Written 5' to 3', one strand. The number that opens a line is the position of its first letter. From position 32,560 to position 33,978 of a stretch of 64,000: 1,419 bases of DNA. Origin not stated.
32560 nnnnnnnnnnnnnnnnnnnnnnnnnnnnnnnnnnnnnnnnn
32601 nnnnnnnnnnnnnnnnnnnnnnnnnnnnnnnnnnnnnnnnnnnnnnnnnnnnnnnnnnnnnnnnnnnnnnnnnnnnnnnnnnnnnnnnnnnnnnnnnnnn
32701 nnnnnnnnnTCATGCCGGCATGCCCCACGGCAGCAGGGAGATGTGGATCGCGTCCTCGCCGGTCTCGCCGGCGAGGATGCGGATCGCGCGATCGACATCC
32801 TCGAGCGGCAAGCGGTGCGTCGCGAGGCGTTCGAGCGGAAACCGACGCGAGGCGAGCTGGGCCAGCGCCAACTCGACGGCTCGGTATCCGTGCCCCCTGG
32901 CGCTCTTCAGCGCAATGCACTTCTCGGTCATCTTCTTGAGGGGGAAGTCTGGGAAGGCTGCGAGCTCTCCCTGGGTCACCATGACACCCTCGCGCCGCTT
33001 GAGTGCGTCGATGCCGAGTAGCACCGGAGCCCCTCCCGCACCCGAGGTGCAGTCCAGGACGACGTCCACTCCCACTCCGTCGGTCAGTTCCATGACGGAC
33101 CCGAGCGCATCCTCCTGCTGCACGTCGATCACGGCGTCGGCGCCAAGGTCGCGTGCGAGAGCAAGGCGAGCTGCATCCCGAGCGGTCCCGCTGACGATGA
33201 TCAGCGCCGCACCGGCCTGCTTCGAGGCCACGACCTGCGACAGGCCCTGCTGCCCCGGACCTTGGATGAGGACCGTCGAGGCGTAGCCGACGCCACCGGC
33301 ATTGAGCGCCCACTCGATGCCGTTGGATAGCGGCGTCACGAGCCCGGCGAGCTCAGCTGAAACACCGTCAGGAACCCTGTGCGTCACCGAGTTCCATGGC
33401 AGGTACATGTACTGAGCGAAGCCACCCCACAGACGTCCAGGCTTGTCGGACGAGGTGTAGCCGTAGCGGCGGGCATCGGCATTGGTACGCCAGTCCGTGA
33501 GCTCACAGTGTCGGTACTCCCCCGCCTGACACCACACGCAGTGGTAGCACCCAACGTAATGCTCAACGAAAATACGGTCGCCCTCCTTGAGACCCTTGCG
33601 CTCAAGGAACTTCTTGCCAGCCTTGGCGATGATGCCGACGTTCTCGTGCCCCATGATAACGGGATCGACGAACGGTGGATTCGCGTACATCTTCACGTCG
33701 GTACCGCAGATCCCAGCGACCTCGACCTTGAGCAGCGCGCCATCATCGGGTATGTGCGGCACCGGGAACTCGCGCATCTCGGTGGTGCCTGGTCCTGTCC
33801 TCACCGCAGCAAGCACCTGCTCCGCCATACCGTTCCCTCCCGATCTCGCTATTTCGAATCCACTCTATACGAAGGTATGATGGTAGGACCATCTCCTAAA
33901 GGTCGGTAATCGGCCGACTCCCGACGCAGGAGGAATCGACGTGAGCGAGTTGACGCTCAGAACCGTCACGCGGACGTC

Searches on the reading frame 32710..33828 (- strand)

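Call 12: search_protein_families(library=pfam, proteins=[window:32710-33828:-], max_evalue=0.001)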
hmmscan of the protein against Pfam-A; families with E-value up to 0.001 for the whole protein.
window:32710-33828:- (372 aa): 3 families
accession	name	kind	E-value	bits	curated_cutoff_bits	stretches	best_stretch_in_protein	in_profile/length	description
PF08240.17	ADH_N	-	3.9e-21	75.7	23.5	1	29-153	3-103/104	Alcohol dehydrogenase GroES-like domain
PF00107.32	ADH_zinc_N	-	1e-12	48.6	31.8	1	199-314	7-116/129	Zinc-binding dehydrogenase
PF13602.12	ADH_zinc_N_2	-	5.8e-06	27.7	27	1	228-352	1-123/134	Zinc-binding dehydrogenase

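Call 64: search_protein_families(library=ncbifam, proteins=[window:32710-33828:-], max_evalue=0.00001)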
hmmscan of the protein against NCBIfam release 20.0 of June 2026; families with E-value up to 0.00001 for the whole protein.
window:32710-33828:- (372 aa): 17 families
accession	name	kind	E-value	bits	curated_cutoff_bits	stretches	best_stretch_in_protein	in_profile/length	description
TIGR00692.1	tdh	equivalog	3.4e-40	138.1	458.35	1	16-357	11-334/340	L-threonine 3-dehydrogenase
NF003808.0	PRK05396.1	equivalog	1.4e-37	129.3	380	1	13-353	11-329/341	L-threonine 3-dehydrogenase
NF041097.1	keto_inos_dh_IolM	equivalog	2.7e-35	121.7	450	1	15-355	39-380/389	scyllo-inosose 3-dehydrogenase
TIGR03366.1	HpnZ_proposed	hypoth_equivalog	3.7e-30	105.2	328.1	1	30-345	7-315/315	putative phosphonate catabolism associated alcohol dehydrogenase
TIGR03451.1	mycoS_dep_FDH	equivalog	7.2e-26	90.8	512.9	1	16-350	14-344/358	S-(hydroxymethyl)mycothiol dehydrogenase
NF007375.0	PRK09880.1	equivalog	1e-25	90.3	469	1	27-354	26-332/344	L-idonate 5-dehydrogenase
NF007489.0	PRK10083.1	equivalog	5.8e-23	81.4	376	1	13-353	9-324/339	Zn-dependent oxidoreductase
TIGR03989.1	Rxyl_3153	subfamily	1.9e-20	73.4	440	1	18-276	16-277/370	NDMA-dependent alcohol dehydrogenase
TIGR02819.1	fdhA_non_GSH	equivalog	7.2e-19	67.6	636.95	1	28-261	36-265/397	formaldehyde dehydrogenase, glutathione-independent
NF010344.0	PRK13771.1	subfamily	2.4e-18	66.2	349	1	16-238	13-215/334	putative alcohol dehydrogenase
NF006940.0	PRK09422.1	equivalog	4.2e-18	65.4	344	1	8-259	4-237/338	alcohol dehydrogenase AdhP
NF007642.0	PRK10309.1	equivalog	6.8e-17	61.7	550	1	12-241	8-217/347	galactitol-1-phosphate 5-dehydrogenase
TIGR02818.1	adh_III_F_hyde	equivalog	1.1e-15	57.6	543.95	1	26-262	23-264/368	S-(hydroxymethyl)glutathione dehydrogenase/class III alcohol dehydrogenase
TIGR02824.1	quinone_pig3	subfamily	2.8e-15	56.1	296.8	1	135-264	92-219/325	putative NAD(P)H quinone oxidoreductase, PIG3 family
NF041172.1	AcrlCoa_red_Thmprot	equivalog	3.7e-15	55.7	500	1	15-221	12-202/334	acryloyl-CoA reductase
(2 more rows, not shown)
